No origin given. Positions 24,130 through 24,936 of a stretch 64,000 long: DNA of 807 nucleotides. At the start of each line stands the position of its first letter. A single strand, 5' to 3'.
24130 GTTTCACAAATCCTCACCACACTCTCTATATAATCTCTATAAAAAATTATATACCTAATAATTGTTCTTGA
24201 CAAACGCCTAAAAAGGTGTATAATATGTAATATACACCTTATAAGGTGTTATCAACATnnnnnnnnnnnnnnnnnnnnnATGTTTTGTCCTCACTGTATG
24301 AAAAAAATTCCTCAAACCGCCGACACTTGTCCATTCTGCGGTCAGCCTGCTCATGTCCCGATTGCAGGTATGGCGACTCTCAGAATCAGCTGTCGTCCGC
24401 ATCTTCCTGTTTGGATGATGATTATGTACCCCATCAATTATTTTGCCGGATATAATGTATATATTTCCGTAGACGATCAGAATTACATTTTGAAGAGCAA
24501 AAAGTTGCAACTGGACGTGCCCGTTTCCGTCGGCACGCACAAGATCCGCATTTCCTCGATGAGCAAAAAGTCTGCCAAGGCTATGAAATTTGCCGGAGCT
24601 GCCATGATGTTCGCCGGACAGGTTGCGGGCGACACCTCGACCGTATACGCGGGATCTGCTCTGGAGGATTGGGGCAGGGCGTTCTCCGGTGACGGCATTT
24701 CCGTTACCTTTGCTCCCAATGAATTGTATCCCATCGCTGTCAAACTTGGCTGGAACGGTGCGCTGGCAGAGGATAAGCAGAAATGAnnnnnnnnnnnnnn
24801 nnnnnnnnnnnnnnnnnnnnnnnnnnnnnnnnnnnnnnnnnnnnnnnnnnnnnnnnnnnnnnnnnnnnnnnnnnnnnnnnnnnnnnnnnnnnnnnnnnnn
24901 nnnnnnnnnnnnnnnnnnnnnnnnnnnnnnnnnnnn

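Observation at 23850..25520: Low-GC islet: XRE regulator divergent from a zinc-ribbon protein and an overlapping two-TM coiled-coil protein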

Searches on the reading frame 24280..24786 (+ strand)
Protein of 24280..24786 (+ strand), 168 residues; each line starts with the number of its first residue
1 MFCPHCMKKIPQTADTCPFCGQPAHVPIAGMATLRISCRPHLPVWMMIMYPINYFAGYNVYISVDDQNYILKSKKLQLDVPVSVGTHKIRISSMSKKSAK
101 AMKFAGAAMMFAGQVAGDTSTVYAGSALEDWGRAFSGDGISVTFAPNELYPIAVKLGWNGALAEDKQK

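Call 4: search_protein_families(library=pfam, proteins=[window:24280-24786:+], max_evalue=1)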
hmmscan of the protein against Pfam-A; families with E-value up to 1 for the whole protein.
window:24280-24786:+ (168 aa): 9 families
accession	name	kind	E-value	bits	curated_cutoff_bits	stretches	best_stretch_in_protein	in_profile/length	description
PF13240.11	Zn_Ribbon_1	-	7.1e-05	22.9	25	1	2-23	1-22/23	zinc-ribbon domain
PF12773.13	DZR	-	0.003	18.1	27.3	1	3-24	1-22/45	Double zinc ribbon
PF10571.15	UPF0547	-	0.0031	18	29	1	3-21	3-21/26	Uncharacterised protein family UPF0547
PF18912.6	DZR_2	-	0.02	15.2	27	1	2-24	23-46/56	Double zinc ribbon domain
PF13920.12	zf-C3HC4_3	-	0.027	14.7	27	1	2-23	25-45/49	Zinc finger, C3HC4 type (RING finger)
PF01155.25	HypA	-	0.15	12.6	28.9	1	2-31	72-103/112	Hydrogenase/urease nickel incorporation, metallochaperone, hypA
PF13639.12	zf-RING_2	-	0.42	11.3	27.3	1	2-20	25-43/44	Ring finger domain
PF17032.10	Zn_ribbon_15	-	0.52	11.6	28.9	1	2-21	54-73/73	zinc-ribbon family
PF13824.12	zf-Mss51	-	0.61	10.8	27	1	3-26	2-26/55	Zinc-finger of mitochondrial splicing suppressor 51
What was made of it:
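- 24280..24786 (+): Protein A: 168 aa, soluble. N-terminal C4 zinc ribbon, then an eight-strand beta-rich domain (read here as a beta-sandwich) with an inserted glycine-rich helical hairpin (residues 96-136). Zn_Ribbon_1 E 7e-5 (call 4).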

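Call 5: search_protein_families(library=padloc, proteins=[window:24280-24786:+], max_evalue=1)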
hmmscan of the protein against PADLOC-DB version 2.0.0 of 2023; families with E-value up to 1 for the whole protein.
window:24280-24786:+ (168 aa): 0 families

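Call 6: search_protein_families(library=phrogs, proteins=[window:24280-24786:+], max_evalue=1)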
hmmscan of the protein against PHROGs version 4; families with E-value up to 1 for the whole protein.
window:24280-24786:+ (168 aa): 9 families
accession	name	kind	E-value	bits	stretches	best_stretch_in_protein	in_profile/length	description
phrog_10292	-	unknown function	0.00047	21.1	1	1-102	4-40/136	-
phrog_9700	-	unknown function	0.012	15.5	1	2-22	8-28/483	-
phrog_6586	-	unknown function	0.024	15.5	1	1-82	4-31/129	-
phrog_32168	-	unknown function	0.026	15.8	1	2-28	4-30/63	-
phrog_31650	-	unknown function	0.047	13.9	1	2-22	5-25/360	-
phrog_2546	-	unknown function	0.14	13.4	1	1-26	1-26/180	-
phrog_8436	-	unknown function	0.22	12.6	1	3-22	66-85/110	-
phrog_16989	-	moron, auxiliary metabolic gene and host takeover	0.57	11.2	1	2-22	8-28/122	membrane protein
phrog_10714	-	unknown function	0.61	11.3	0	2-23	75-98/109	-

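Call 7: search_protein_families(library=ncbifam, proteins=[window:24280-24786:+], max_evalue=1)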
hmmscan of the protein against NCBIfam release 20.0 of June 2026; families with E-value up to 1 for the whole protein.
window:24280-24786:+ (168 aa): 1 family
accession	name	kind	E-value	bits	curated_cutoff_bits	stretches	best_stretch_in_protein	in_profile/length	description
NF008616.0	PRK11595.1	equivalog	0.063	12.7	304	1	3-54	23-70/227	DNA utilization protein GntX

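Call 9: find_homologous_proteins(query=window:24280-24786:+)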
Query window:24280-24786:+ (168 aa): 65 proteins with E <= 0.001 among 84 candidates.
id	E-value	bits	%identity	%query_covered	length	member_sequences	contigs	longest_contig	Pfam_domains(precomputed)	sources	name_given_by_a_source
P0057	3.8e-111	386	100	100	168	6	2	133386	PF13240.12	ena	-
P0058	5.9e-89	314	76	100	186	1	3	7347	PF13240.12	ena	-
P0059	2.0e-84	299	73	100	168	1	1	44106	-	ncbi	-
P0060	3.5e-82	292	71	100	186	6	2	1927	-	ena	-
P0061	3.5e-81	289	72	100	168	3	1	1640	-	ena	-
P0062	4.7e-81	288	73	100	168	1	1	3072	-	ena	-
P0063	6.3e-81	288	69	99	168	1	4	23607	-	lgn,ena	-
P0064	7.0e-81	288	71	99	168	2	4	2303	-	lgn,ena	-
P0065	1.5e-80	287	69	99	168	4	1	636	-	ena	-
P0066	9.4e-80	284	72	99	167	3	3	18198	-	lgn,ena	-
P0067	1.0e-79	284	71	100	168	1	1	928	-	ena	-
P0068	1.8e-78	280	70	99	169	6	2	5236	-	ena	-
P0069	2.5e-78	280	70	100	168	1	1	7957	-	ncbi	-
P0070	2.9e-78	279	70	100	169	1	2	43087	-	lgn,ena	-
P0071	4.7e-78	279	70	100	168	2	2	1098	-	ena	-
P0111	1.1e-59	219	58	99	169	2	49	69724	-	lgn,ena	-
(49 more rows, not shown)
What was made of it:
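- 24280..24786 (+): 65 homologous clusters, nearly all 161-186 aa apart from a few fragments (call 9).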

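Call 13: find_encoding_contigs(protein=P0111, flank=6000, max_places=4)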
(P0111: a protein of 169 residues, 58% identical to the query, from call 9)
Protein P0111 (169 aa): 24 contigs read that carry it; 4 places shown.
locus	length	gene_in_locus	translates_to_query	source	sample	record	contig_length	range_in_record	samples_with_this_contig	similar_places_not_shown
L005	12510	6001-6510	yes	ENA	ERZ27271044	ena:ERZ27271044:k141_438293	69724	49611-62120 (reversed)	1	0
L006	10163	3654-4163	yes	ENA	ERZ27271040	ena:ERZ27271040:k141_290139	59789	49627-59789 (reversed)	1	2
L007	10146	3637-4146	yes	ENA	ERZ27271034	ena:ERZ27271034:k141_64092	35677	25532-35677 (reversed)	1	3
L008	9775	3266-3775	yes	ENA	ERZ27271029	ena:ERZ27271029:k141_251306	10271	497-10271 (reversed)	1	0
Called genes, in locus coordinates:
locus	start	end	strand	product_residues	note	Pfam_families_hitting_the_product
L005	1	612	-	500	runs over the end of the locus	PF13522:GATase_6, PF13537:GATase_7, PF00156:Pribosyltran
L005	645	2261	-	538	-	PF06418:CTP_synth_N, PF00117:GATase, PF07722:Peptidase_C26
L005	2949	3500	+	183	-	-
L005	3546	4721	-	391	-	PF01841:Transglut_core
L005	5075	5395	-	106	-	PF06949:DUF1292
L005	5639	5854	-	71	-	PF12844:HTH_19, PF01381:HTH_3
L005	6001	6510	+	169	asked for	-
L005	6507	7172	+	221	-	-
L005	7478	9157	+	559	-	PF02734:Dak2, PF21645:FakA-like_M, PF13684:FakA-like_C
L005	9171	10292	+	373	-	PF00730:HhH-GPD, PF00633:HHH, PF14815:NUDIX_4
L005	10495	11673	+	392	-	PF13433:Peripla_BP_5, PF13458:Peripla_BP_6, PF01094:ANF_receptor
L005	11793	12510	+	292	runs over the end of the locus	PF02653:BPD_transp_2, PF01032:FecCD (weak)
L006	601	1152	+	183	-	-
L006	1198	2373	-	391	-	PF01841:Transglut_core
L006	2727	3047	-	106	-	PF06949:DUF1292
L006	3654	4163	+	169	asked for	-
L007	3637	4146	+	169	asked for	-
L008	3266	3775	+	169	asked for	-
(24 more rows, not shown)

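Call 26: predict_structure(alignment_id=A2)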
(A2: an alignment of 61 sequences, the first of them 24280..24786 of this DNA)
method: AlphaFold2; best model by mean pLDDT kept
length: 168 residues; sequences in the alignment: 61
mean_pLDDT: 82.0   pTM: 0.69
mean pLDDT of the five models: 82.0, 80.3, 80.0, 77.3, 76.1
residues with pLDDT >= 90: 6; 70-90: 153; 50-70: 9; < 50: 0
segments of 3 or more residues with pLDDT < 50: none
pLDDT, mean of each block of 10 residues (from residue 1): 86 85 79 87 77 76 88 88 88 82 85 86 76 73 86 80 71
secondary structure, 60 per line:
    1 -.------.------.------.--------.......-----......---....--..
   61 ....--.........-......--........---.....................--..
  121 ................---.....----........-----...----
elements in order: E32-38 H44-49 H53-56 E59-64 E67-72 E77-82 E85-92 H96-116 H119-136 E140-144 E149-156 E162-164
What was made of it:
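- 24280..24786 (+): AlphaFold2 mean pLDDT 82.0 (call 26).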

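Call 29: fold_search(model_id=the predicted structure, library=pdb)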
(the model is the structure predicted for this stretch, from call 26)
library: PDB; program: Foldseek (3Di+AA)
matches with E <= 10: 277; with E <= 0.001: 0
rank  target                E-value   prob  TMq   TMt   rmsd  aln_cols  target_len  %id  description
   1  7pmw_A                2.7e-01  0.80  0.37  0.11   5.0       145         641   10  HsPepT1 bound to Ala-Phe in the outward facing occluded conformation (released 2021-10-20)
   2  3n1p_C                7.9e-01  0.15  0.22  0.34  11.8        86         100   10  Crystal Structure of IhhN bound to BOCFn3 (released 2010-06-02)
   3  6ts2_A                8.4e-01  0.21  0.22  0.04   3.6        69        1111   12  Truncated version of Chaetomium thermophilum UDP-Glucose Glucosyl Transferase (UGGT) lacking domain TRXL2 (417-650). (released 2020-01-08)
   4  3pe9_B                8.9e-01  0.38  0.19  0.34   2.4        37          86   16  Structures of Clostridium thermocellum CbhA fibronectin(III)-like modules (released 2011-11-23)
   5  3pe9_A                9.5e-01  0.35  0.19  0.33   2.4        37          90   16  Structures of Clostridium thermocellum CbhA fibronectin(III)-like modules (released 2011-11-23)
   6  7t0o_O                9.5e-01  0.33  0.20  0.33   3.0        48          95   12  cryoEM reconstruction of the HIV gp140 in complex with the extracellular domains of CD4 and the adnectin domain of Com (released 2022-01-12)
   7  3pe9_D                1.0e+00  0.35  0.19  0.35   2.3        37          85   16  Structures of Clostridium thermocellum CbhA fibronectin(III)-like modules (released 2011-11-23)
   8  7pmx_A                1.1e+00  0.47  0.36  0.11   4.7       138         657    8  HsPepT1 bound to Ala-Phe in the outward facing open conformation (released 2021-10-20)
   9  4s0t_D                1.3e+00  0.23  0.18  0.31   2.5        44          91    9  STRUCTURE OF HUMAN PREGNANE X RECEPTOR LIGAND BINDING DOMAIN BOUND WITH ADNECTIN-1 AND COMPOUND-1 (released 2015-02-04)
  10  7t0r_G                1.4e+00  0.25  0.20  0.34   3.0        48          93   12  Crystal structure of the anti-CD4 adnectin 6940_B01 as a complex with the extracellular domains of CD4 and ibalizumab  (released 2022-01-12)
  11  4s0s_D                1.4e+00  0.23  0.18  0.32   2.3        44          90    9  STRUCTURE OF HUMAN PREGNANE X RECEPTOR LIGAND BINDING DOMAIN with ADNECTIN-1 (released 2015-02-11)
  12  7t0r_I                1.6e+00  0.23  0.19  0.32   2.4        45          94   13  Crystal structure of the anti-CD4 adnectin 6940_B01 as a complex with the extracellular domains of CD4 and ibalizumab  (released 2022-01-12)
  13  4m6a_I                1.6e+00  0.20  0.23  0.41   3.0        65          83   14  N-Terminal beta-Strand Swapping in a Consensus Derived Alternative Scaffold Driven by Stabilizing Hydrophobic Interact (released 2014-02-26)
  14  5nkq_H                1.7e+00  0.30  0.19  0.35   2.0        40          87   10  Crystal structure of a dual topology fluoride ion channel. (released 2017-04-26)
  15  1x5a_MODEL_1_A        1.7e+00  0.08  0.16  0.23   3.3        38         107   10  The solution structure of the second fibronectin type III domain of mouse Ephrin type-A receptor 1 (released 2005-11-15)
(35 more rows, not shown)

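Call 35: search_solved_structures(query=A2, max_evalue=1)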
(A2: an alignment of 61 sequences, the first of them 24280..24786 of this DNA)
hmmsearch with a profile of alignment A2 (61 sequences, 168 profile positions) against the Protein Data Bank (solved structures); distinct sequences matched with E-value up to 1: 11.
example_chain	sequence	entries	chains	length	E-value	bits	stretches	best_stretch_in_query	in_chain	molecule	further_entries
4ap4_A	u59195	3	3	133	0.32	13.7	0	2-25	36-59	E3 UBIQUITIN LIGASE RNF4 | E3 UBIQUITIN-PROTEIN LIGASE RNF4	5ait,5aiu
7ah2_AAA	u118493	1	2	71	0.41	13.3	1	1-26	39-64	E3 ubiquitin-protein ligase Mdm2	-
6sqp_A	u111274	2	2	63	0.73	12.5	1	1-25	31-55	E3 ubiquitin-protein ligase Mdm2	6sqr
6sqo_A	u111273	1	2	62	0.75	12.5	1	1-25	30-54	E3 ubiquitin-protein ligase Mdm2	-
6sqr_D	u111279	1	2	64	0.75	12.5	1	1-25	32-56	E3 ubiquitin-protein ligase Mdm2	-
6sqs_A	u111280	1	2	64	0.76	12.5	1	1-25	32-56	E3 ubiquitin-protein ligase Mdm2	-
2hdp_A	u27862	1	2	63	0.77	12.5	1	1-25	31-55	Ubiquitin-protein ligase E3 Mdm2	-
6sqp_C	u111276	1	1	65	0.78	12.4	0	1-25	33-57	E3 ubiquitin-protein ligase Mdm2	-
2vje_A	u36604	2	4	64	0.8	12.4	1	1-25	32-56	E3 UBIQUITIN-PROTEIN LIGASE MDM2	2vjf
6sqp_B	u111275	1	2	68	0.86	12.3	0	1-25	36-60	E3 ubiquitin-protein ligase Mdm2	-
6sqr_A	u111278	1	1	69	0.88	12.3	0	1-25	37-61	E3 ubiquitin-protein ligase Mdm2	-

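Call 44: search_dna_similar(query=window:24280-24786:+, collection=phages, mode=protein, max_evalue=0.01)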
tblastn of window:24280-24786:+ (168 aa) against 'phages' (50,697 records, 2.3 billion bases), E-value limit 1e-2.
No match.

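Call 47: find_related_loci(query=A2, collection=viral_contigs, flank=8000)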
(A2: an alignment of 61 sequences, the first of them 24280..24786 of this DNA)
Query A2 (168 aa) in viral_contigs; peptide patterns used: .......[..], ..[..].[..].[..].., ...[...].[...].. (x = any residue, [..] = any of these).
70 stretches matched a pattern, but none encodes a relative of the query by tblastn (E <= 1e-3).

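Call 66: fold_search(model_id=the predicted structure, library=viral)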
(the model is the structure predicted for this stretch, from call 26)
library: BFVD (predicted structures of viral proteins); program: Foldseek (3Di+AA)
matches with E <= 10: 415; with E <= 0.001: 1
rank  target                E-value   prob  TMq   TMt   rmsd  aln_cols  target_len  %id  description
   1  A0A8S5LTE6            9.8e-04  1.00  0.39  0.24   5.0       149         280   10  DUF4352 domain-containing protein [Siphoviridae sp. ctOIB27]
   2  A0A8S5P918            3.5e-02  0.47  0.26  0.04  11.2       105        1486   17  Collagen triple helix repeat protein [Podoviridae sp. ctU7u6]
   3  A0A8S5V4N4            4.0e-02  0.94  0.34  0.40   5.2       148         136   10  Uncharacterized protein [Siphoviridae sp. ctSMg55]
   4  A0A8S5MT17            8.4e-02  0.66  0.22  0.34   4.6        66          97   11  Carboxypeptidase regulatory-like domain protein [Siphoviridae sp. ct8Ri8]
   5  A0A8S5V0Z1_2          1.3e-01  0.85  0.23  0.05   2.6        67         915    9  Putative membrane protein [Siphoviridae sp. ct3r22]
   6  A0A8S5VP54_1          1.5e-01  0.63  0.30  0.05   8.8       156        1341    8  (no name in the UniProt tables at hand)
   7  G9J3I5                2.4e-01  0.75  0.20  0.36   1.7        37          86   16  Uncharacterized protein [Clostridium phage phi24R]
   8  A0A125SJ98            3.7e-01  0.44  0.31  0.11   4.4       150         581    9  (no name in the UniProt tables at hand)
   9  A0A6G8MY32            4.0e-01  0.15  0.23  0.32   7.2       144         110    8  Uncharacterized protein [Cedratvirus kamchatka]
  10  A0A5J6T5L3            4.5e-01  0.75  0.28  0.37   8.4        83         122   10  (no name in the UniProt tables at hand)
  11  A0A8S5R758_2          4.8e-01  0.51  0.22  0.04   6.7        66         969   12  Tail protein [virus sp. ctee23]
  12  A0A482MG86            5.4e-01  0.21  0.23  0.05  17.1       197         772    9  Sialidase domain-containing/CalX-like domain superfamily protein [Serratia phage Parlo]
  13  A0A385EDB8            6.1e-01  0.97  0.24  0.65   1.9        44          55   23  Uncharacterized protein [Caulobacter phage CcrSC]
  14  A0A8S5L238            6.1e-01  0.05  0.14  0.16  18.2       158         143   11  Uncharacterized protein [ssRNA phage Esthiorhiza.2_40]
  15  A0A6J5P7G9            6.5e-01  0.99  0.23  0.23   0.9        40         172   20  Lipoprotein [uncultured Caudovirales phage]
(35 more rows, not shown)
